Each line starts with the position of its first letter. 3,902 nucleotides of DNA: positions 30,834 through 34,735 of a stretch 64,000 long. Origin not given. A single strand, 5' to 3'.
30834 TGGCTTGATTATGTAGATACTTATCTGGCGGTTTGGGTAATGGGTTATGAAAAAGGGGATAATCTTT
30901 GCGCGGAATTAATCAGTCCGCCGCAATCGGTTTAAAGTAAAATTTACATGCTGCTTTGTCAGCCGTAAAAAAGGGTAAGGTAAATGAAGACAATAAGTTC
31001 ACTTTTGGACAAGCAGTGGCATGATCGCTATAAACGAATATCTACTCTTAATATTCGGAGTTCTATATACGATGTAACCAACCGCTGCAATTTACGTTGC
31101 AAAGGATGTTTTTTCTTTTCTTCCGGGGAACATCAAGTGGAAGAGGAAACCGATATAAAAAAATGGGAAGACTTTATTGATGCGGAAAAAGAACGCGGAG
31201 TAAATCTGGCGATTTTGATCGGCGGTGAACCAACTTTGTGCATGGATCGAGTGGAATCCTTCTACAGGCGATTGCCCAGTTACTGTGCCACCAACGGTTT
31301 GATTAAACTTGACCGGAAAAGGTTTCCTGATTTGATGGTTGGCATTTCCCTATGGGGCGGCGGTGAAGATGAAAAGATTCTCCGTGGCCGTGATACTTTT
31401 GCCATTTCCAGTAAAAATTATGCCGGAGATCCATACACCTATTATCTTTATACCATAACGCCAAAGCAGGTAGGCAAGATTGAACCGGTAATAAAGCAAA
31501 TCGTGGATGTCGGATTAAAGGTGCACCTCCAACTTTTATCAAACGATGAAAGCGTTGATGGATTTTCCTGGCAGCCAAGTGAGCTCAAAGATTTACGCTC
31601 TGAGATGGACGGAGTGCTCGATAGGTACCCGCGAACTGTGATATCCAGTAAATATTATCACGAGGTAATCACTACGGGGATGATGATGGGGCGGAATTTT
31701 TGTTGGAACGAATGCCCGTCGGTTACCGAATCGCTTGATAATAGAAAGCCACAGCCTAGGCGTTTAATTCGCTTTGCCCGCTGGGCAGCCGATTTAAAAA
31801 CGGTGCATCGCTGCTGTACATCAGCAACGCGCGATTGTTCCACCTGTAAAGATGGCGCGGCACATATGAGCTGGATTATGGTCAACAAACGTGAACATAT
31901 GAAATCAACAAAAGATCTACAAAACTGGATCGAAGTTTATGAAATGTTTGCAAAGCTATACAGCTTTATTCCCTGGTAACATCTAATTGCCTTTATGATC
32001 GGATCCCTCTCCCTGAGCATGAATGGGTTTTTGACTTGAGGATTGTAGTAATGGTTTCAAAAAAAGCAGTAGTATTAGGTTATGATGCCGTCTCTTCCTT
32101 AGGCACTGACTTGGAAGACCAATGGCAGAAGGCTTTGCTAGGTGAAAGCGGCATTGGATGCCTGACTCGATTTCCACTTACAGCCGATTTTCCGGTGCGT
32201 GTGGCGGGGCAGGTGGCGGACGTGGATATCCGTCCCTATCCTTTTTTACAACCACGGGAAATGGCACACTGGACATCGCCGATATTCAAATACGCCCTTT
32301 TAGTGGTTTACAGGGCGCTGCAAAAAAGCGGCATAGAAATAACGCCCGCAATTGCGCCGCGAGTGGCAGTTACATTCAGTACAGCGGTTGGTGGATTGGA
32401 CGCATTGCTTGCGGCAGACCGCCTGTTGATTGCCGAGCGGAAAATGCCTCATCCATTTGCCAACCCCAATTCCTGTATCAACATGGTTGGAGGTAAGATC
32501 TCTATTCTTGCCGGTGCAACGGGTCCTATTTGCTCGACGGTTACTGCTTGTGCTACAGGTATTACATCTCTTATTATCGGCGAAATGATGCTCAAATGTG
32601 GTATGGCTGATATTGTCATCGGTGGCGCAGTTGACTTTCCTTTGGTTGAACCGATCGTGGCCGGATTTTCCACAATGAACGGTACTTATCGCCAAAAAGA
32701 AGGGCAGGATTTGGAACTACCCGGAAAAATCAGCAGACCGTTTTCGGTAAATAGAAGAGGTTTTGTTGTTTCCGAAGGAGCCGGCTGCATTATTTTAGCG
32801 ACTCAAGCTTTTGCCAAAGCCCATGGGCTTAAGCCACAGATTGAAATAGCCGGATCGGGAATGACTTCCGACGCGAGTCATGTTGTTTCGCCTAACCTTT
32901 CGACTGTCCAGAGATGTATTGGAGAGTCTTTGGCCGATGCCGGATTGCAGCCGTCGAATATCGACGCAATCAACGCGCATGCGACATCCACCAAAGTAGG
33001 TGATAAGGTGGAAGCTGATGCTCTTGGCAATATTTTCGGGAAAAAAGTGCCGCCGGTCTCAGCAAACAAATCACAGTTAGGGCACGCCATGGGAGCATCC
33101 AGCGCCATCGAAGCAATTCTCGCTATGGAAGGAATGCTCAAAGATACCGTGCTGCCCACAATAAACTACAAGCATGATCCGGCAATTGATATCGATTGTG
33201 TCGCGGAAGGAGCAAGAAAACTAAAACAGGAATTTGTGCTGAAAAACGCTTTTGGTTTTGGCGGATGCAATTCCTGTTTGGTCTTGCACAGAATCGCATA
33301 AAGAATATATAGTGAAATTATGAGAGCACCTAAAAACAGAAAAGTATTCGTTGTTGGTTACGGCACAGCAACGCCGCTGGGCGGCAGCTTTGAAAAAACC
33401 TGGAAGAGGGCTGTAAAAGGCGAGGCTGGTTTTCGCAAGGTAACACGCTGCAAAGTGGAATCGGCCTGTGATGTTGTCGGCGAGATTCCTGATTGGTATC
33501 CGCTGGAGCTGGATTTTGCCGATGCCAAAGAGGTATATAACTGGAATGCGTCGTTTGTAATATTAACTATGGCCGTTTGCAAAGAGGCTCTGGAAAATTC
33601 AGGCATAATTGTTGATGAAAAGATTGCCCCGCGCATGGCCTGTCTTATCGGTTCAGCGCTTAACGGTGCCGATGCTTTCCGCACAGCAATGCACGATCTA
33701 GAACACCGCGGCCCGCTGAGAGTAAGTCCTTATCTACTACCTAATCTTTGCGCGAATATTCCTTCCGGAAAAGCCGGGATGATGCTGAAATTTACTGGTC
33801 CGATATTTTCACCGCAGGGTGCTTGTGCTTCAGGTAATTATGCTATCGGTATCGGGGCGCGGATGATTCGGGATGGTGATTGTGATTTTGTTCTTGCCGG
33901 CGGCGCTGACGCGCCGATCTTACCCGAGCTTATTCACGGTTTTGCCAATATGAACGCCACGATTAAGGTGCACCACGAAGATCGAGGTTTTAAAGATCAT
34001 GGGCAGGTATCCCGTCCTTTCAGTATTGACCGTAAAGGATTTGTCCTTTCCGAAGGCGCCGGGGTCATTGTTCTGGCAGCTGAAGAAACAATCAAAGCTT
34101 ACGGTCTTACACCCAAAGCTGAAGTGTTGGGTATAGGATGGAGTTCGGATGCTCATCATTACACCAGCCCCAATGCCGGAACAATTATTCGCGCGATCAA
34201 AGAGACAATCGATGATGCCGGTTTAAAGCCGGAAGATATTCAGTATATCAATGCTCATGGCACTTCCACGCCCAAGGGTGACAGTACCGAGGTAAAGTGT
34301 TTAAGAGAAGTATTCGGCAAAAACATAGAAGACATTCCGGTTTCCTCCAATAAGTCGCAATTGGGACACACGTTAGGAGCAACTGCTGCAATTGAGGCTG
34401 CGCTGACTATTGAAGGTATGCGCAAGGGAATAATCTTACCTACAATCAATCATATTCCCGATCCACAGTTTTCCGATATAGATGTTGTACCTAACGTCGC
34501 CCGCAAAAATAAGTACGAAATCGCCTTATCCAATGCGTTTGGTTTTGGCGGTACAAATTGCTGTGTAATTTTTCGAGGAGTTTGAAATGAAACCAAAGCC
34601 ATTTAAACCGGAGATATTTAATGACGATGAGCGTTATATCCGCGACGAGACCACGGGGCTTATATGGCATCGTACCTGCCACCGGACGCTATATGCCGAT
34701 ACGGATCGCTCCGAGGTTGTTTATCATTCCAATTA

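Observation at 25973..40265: FAS/PKS-like lipid gene cluster with three radical SAM enzymes and no KR/ER/AT: product not deducible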

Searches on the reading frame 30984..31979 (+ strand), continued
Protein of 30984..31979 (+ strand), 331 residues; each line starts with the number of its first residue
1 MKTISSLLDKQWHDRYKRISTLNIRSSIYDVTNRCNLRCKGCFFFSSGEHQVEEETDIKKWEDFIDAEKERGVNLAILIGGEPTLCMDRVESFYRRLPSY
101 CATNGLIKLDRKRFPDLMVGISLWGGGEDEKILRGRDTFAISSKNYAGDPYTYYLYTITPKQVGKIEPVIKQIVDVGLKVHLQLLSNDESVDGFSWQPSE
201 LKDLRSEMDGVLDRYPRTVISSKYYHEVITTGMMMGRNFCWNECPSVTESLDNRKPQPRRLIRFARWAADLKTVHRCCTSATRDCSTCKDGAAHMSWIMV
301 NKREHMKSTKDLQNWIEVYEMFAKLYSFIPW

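Call 63: fold_search(model_id=the predicted structure, library=pdb)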
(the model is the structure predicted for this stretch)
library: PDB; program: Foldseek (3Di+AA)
matches with E <= 10: 1183; with E <= 0.001: 32
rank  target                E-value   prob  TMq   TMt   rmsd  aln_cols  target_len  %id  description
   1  6efn                  6.7e-09  1.00  0.51  0.44   3.4       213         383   21  Structure of a RiPP maturase, SkfB (released 2018-10-24)
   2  4k36_B                2.4e-08  1.00  0.52  0.48   9.6       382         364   16  His6 tagged anSMEcpe with bound AdoMet (released 2013-05-08)
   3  7vob                  4.0e-08  1.00  0.47  0.48   3.9       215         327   18  The crystal structure of a Radical SAM Enzyme BlsE involved in the Biosynthesis of Blasticidin S (released 2022-05-04)
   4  4k39_A                5.4e-08  1.00  0.50  0.47   5.6       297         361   16  Native anSMEcpe with bound AdoMet and Cp18Cys peptide (released 2013-05-08)
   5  5v1q_B                1.4e-07  1.00  0.48  0.38  10.8       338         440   12  Crystal structure of Streptococcus suis SuiB (released 2017-08-30)
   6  5wgg_A                3.4e-07  1.00  0.45  0.35   5.5       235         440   18  Structural Insights into Thioether Bond Formation in the Biosynthesis of Sactipeptides (released 2017-07-26)
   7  5why_A                1.5e-06  1.00  0.45  0.37   6.9       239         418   18  Structural Insights into Thioether Bond Formation in the Biosynthesis of Sactipeptides (released 2017-07-26)
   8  5v1s_A                1.7e-06  1.00  0.45  0.36   7.9       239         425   13  Crystal structure of Streptococcus suis SuiB bound to S-adenosylmethionine (released 2017-08-30)
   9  6q2q_B                3.9e-06  1.00  0.45  0.50   4.7       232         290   17  Crystal structure of mouse viperin bound to uridine triphosphate and S-adenosylhomocysteine (released 2020-01-22)
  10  1tv7_A                4.4e-06  1.00  0.45  0.45   4.2       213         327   17  Structure of the S-adenosylmethionine dependent Enzyme MoaA (released 2004-08-31)
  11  8wm2_A                8.3e-06  1.00  0.44  0.47  12.4       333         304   15  Crystal structure of AbmM (released 2024-10-09)
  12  9dfw_B                8.8e-06  1.00  0.42  0.46   5.0       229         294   12  X-ray crystal structure of an engineered Viperin-like enzyme from T. virens with bound CTP and SAM (released 2025-02-12)
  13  9dgw_A                4.2e-05  1.00  0.42  0.49   4.6       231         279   13  X-ray crystal structure of the Viperin-like enzyme from T. virens with bound CTP and SAM (released 2025-02-12)
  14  8vpo                  5.6e-05  1.00  0.40  0.31   8.2       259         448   15  X-Ray Crystal Structure of TigE from Paramaledivibacter caminithermalis (released 2024-02-07)
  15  8ai4_A                9.9e-05  1.00  0.36  0.38   4.9       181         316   14  Crystal structure of radical SAM epimerase EpeE C223A mutant from Bacillus subtilis with [4Fe-4S] clusters, S-adenosyl (released 2024-01-10)
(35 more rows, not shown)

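Call 80: search_protein_families(library=pfam, proteins=[P0133, P0160, P0209, P0155, P0161], max_evalue=0.01)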
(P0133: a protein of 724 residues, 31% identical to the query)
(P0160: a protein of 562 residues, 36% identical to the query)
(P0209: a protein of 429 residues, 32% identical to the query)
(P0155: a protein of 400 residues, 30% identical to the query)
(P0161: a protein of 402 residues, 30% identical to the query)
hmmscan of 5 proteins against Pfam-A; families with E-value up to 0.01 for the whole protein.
P0133 (724 aa): 7 families
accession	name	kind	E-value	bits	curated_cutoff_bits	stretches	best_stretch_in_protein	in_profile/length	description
PF00975.26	Thioesterase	-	5.2e-28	99.2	26.4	1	72-326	1-225/226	Thioesterase domain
PF18563.6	TubC_N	-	3.8e-12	46.6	26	1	5-49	3-47/52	TubC N-terminal docking domain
PF04055.27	Radical_SAM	-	1.4e-08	35.5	29.5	1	384-504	3-138/166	Radical SAM superfamily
PF12697.13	Abhydrolase_6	-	4.3e-07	31.3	26.3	1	75-315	2-212/217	Alpha/beta hydrolase family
PF12146.15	Hydrolase_4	-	0.00011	22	27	1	107-175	47-112/239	Serine aminopeptidase, S33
PF00561.26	Abhydrolase_1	-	0.00049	20.3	25.8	1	117-176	54-103/245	alpha/beta hydrolase fold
PF13353.11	Fer4_12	-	0.0012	19.6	22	1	386-454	13-81/137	4Fe-4S single cluster domain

P0160 (562 aa): 3 families
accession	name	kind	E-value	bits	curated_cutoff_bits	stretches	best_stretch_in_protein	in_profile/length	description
PF00501.34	AMP-binding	-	3.8e-09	36.3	29.9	1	397-492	2-95/384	AMP-binding enzyme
PF04055.27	Radical_SAM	-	9.9e-09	36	29.5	1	66-182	3-107/166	Radical SAM superfamily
PF13353.11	Fer4_12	-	0.00049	20.8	22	1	67-133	12-77/137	4Fe-4S single cluster domain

P0209 (429 aa): 2 families
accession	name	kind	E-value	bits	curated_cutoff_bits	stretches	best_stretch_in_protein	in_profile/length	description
PF04055.27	Radical_SAM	-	0.00089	19.9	29.5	1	104-183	3-89/166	Radical SAM superfamily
PF13353.11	Fer4_12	-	0.0035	18.1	22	1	106-171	13-77/137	4Fe-4S single cluster domain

P0155 (400 aa): 0 families

P0161 (402 aa): 0 families

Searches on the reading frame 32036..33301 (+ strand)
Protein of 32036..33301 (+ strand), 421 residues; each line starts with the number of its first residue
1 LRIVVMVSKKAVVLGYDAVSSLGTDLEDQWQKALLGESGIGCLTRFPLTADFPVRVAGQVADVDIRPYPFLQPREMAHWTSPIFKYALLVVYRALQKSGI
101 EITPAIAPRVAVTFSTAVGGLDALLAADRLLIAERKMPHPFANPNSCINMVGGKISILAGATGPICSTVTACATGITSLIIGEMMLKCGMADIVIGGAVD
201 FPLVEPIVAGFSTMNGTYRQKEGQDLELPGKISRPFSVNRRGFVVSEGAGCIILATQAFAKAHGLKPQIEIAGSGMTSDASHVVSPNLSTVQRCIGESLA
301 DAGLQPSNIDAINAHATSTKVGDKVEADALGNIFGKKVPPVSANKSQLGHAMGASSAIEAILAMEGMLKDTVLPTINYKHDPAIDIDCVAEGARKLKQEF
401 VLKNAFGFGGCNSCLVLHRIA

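Call 4: search_protein_families(library=pfam, proteins=[window:32036-33301:+], max_evalue=0.01)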
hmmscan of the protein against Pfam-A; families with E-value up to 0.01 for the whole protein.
window:32036-33301:+ (421 aa): 2 families
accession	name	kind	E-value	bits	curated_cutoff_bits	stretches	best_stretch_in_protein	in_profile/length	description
PF00109.32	ketoacyl-synt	-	5.1e-27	95.5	20.8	1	12-257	5-249/252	Beta-ketoacyl synthase, N-terminal domain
PF02801.28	Ketoacyl-synt_C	-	8.6e-26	90.7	20.8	1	270-378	3-118/119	Beta-ketoacyl synthase, C-terminal domain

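Call 6: search_protein_families(library=ncbifam, proteins=[window:32036-33301:+], max_evalue=0.001)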
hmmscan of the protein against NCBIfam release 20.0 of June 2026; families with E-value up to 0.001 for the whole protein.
window:32036-33301:+ (421 aa): 22 families
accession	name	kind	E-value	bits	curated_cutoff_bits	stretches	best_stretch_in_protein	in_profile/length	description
TIGR03150.1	fabF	equivalog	1.9e-95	319.9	493.75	1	9-417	1-406/407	beta-ketoacyl-ACP synthase II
NF005589.0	PRK07314.1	subfamily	2.7e-94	316.2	387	1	7-420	2-412/413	beta-ketoacyl-ACP synthase II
NF004970.0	PRK06333.1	subfamily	9.4e-82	275.1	525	1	7-419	2-421/424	beta-ketoacyl-ACP synthase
NF006274.0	PRK08439.1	equivalog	1.1e-74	251.6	621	1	9-419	2-405/406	beta-ketoacyl-ACP synthase II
NF006434.0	PRK08722.1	equivalog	4.5e-66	223.4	759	1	7-420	2-414/414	beta-ketoacyl-ACP synthase II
NF005916.1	PRK07910.1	equivalog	1.8e-64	218.2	560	1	11-418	14-416/418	KasA/KasB family beta-ketoacyl-ACP synthase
NF005076.0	PRK06501.1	equivalog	1.7e-61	208.4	629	1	12-418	14-421/425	beta-ketoacyl-ACP synthase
NF006587.0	PRK09116.1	equivalog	1.5e-56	191.9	470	1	9-420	2-407/408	beta-ketoacyl-ACP synthase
NF006618.0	PRK09185.1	subfamily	9.9e-51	173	407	1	74-419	62-392/394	beta-ketoacyl-ACP synthase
NF004618.0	PRK05952.1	equivalog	4.8e-50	170.6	455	1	159-419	134-382/384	beta-ketoacyl-ACP synthase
NF005935.0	PRK07967.1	equivalog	1.5e-48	165.6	630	1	9-420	2-404/406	beta-ketoacyl-ACP synthase I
NF005490.0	PRK07103.1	equivalog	3e-44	151.7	445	1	10-420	5-413/414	polyketide beta-ketoacyl:acyl carrier protein synthase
NF058662.1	cispenta_AmcF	equivalog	4.1e-43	147.8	325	1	161-418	118-368/369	cispentacin biosynthesis acyltransferase subunit AmcF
NF040607.1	mycolic_Pks13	equivalog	5.3e-27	93.8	2100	1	128-418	233-524/1680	polyketide synthase Pks13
NF045894.1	PKS_plus_SDR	equivalog_domain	2.4e-24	85.1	1740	1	148-391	149-388/1515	type I polyketide synthase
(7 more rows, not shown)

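Call 32: search_solved_structures(query=window:32036-33301:+, max_evalue=1e-30)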
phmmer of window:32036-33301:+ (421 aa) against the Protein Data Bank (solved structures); distinct sequences matched with E-value up to 1e-30: 67 (the best 60 are shown).
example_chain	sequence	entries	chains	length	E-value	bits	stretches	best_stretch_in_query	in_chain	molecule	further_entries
4ls5_A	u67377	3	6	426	4.5e-72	246.7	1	5-418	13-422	3-oxoacyl-[acyl-carrier-protein] synthase 2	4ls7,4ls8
4ls6_A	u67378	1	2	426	1.5e-71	245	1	5-418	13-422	3-oxoacyl-[acyl-carrier-protein] synthase 2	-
3o04_A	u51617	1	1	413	6.4e-69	236.3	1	8-420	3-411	beta-keto-acyl carrier protein synthase II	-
5sxo_A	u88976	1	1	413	1e-68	235.7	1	8-420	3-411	3-oxoacyl-[acyl-carrier-protein] synthase 2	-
1j3n_A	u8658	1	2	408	7.4e-67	229.5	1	9-420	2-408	3-oxoacyl-(acyl-carrier protein) synthase II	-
4qav_A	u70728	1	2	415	6.7e-66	226.4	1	8-419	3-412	3-oxoacyl-[acyl-carrier-protein] synthase 2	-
4b7v_A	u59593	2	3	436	1.2e-65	225.6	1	7-421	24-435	3-OXOACYL-[ACYL-CARRIER-PROTEIN] SYNTHASE 2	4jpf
8qm1_A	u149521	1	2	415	1.9e-65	224.9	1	8-421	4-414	3-oxoacyl-[acyl-carrier-protein] synthase 2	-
8cn8_A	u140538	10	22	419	1.9e-64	221.6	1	6-421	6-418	3-oxoacyl-[acyl-carrier-protein] synthase 2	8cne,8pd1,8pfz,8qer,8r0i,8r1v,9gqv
8pj0_A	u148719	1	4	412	6.3e-64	219.9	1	9-421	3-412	3-oxoacyl-[acyl-carrier-protein] synthase 2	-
8cou_A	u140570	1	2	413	8.7e-64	219.4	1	8-421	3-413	3-oxoacyl-[acyl-carrier-protein] synthase 2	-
4jb6_A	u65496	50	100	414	8.7e-64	219.4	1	8-421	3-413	3-oxoacyl-[acyl-carrier-protein] synthase 2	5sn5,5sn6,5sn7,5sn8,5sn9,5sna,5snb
7oc0_A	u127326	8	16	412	1.4e-63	218.8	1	9-421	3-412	3-oxoacyl-[acyl-carrier-protein] synthase 2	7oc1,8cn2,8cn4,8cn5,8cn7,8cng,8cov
2gfw_A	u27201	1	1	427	2.1e-63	218.2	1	7-419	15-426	3-oxoacyl-[acyl-carrier-protein] synthase 2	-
6okg_A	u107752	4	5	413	2.4e-63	218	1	8-419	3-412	3-oxoacyl-[acyl-carrier-protein] synthase 2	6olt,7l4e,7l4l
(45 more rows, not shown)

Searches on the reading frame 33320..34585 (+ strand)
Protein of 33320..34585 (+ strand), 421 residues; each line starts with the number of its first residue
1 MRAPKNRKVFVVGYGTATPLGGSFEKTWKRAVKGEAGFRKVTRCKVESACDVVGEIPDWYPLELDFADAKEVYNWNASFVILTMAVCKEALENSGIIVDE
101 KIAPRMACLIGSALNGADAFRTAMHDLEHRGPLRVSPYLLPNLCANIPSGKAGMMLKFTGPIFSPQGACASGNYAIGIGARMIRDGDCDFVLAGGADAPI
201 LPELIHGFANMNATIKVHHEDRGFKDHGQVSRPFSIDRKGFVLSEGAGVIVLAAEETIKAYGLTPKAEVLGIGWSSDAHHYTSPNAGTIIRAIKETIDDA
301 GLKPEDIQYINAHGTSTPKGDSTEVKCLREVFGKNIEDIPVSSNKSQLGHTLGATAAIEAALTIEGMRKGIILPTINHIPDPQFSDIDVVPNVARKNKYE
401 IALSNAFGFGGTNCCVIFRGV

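Call 4: search_protein_families(library=pfam, proteins=[window:33320-34585:+], max_evalue=0.01)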
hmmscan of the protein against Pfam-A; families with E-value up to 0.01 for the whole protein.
window:33320-34585:+ (421 aa): 3 families
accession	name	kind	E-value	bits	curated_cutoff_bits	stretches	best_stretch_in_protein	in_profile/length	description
PF00109.32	ketoacyl-synt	-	2.3e-35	122.9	20.8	1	7-255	2-249/252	Beta-ketoacyl synthase, N-terminal domain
PF02801.28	Ketoacyl-synt_C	-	8.4e-30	103.7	20.8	1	267-377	2-117/119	Beta-ketoacyl synthase, C-terminal domain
PF00108.29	Thiolase_N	-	0.00057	19.8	26.4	1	168-196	84-112/260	Thiolase, N-terminal domain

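Call 6: search_protein_families(library=ncbifam, proteins=[window:33320-34585:+], max_evalue=0.001)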
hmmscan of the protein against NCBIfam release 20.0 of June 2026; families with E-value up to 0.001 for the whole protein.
window:33320-34585:+ (421 aa): 39 families (the best 25 are shown)
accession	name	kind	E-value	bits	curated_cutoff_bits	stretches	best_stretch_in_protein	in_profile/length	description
TIGR03150.1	fabF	equivalog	2.3e-112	375.7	493.75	1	7-419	1-407/407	beta-ketoacyl-ACP synthase II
NF005589.0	PRK07314.1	subfamily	1.2e-107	360.3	387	1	6-420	3-411/413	beta-ketoacyl-ACP synthase II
NF004970.0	PRK06333.1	subfamily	1.5e-99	333.7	525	1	6-419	3-420/424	beta-ketoacyl-ACP synthase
NF006274.0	PRK08439.1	equivalog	5.9e-87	292.1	621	1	7-419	2-404/406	beta-ketoacyl-ACP synthase II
NF006434.0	PRK08722.1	equivalog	2e-78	264.1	759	1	6-419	3-412/414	beta-ketoacyl-ACP synthase II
NF005076.0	PRK06501.1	equivalog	3.9e-72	243.4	629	1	167-418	173-420/425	beta-ketoacyl-ACP synthase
NF005916.1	PRK07910.1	equivalog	3.6e-67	227.1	560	1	8-418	13-415/418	KasA/KasB family beta-ketoacyl-ACP synthase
NF006587.0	PRK09116.1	equivalog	1.9e-61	208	470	1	7-419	2-405/408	beta-ketoacyl-ACP synthase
NF006618.0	PRK09185.1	subfamily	6.3e-57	193.4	407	1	8-418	4-390/394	beta-ketoacyl-ACP synthase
NF004618.0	PRK05952.1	equivalog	3e-56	191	455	1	8-418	3-380/384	beta-ketoacyl-ACP synthase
NF005935.0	PRK07967.1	equivalog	1e-54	186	630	1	7-419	2-402/406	beta-ketoacyl-ACP synthase I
NF005490.0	PRK07103.1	equivalog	1.6e-51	175.7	445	1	7-419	4-411/414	polyketide beta-ketoacyl:acyl carrier protein synthase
NF058662.1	cispenta_AmcF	equivalog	1.6e-48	165.6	325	1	166-419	126-368/369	cispentacin biosynthesis acyltransferase subunit AmcF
NF040607.1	mycolic_Pks13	equivalog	3.5e-31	107.6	2100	1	83-419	192-524/1680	polyketide synthase Pks13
NF045894.1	PKS_plus_SDR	equivalog_domain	4.1e-28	97.6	1740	1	85-417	96-423/1515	type I polyketide synthase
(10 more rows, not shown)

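Call 31: search_solved_structures(query=window:33320-34585:+, max_evalue=1e-30)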
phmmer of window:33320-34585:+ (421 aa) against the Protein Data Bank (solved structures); distinct sequences matched with E-value up to 1e-30: 70 (the best 60 are shown).
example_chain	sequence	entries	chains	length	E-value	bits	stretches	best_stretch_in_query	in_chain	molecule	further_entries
1j3n_A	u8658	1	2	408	4.9e-81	276.1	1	7-420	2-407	3-oxoacyl-(acyl-carrier protein) synthase II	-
2gqd_A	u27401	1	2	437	1.6e-80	274.4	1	4-419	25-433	3-oxoacyl-[acyl-carrier-protein] synthase 2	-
3o04_A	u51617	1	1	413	8.7e-80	272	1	6-420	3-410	beta-keto-acyl carrier protein synthase II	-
5sxo_A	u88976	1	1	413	1.7e-79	271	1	6-420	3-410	3-oxoacyl-[acyl-carrier-protein] synthase 2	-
4ls5_A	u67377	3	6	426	3.4e-75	256.9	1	7-419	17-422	3-oxoacyl-[acyl-carrier-protein] synthase 2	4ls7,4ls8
4ls6_A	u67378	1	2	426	6e-75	256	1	7-419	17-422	3-oxoacyl-[acyl-carrier-protein] synthase 2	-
3kzu_A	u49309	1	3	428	2.4e-74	254.1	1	7-419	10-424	3-oxoacyl-(Acyl-carrier-protein) synthase ii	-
1e5m_A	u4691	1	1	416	3.1e-73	250.4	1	6-419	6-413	BETA KETOACYL ACYL CARRIER PROTEIN SYNTHASE II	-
4jrh_A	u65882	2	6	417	1.6e-72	248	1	3-419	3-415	3-oxoacyl-[acyl-carrier-protein] synthase 2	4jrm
4qav_A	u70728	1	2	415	2.5e-72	247.4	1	6-419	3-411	3-oxoacyl-[acyl-carrier-protein] synthase 2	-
4b7v_A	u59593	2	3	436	1.3e-70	241.7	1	5-419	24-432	3-OXOACYL-[ACYL-CARRIER-PROTEIN] SYNTHASE 2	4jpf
4r8e_A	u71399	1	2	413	1.4e-70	241.7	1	6-420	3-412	3-oxoacyl-[acyl-carrier-protein] synthase 2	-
8qm1_A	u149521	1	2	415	1.8e-70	241.3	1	6-419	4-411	3-oxoacyl-[acyl-carrier-protein] synthase 2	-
6okg_A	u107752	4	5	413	1.9e-70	241.2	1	6-420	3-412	3-oxoacyl-[acyl-carrier-protein] synthase 2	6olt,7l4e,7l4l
2gfw_A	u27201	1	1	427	2.1e-70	241.1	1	6-420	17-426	3-oxoacyl-[acyl-carrier-protein] synthase 2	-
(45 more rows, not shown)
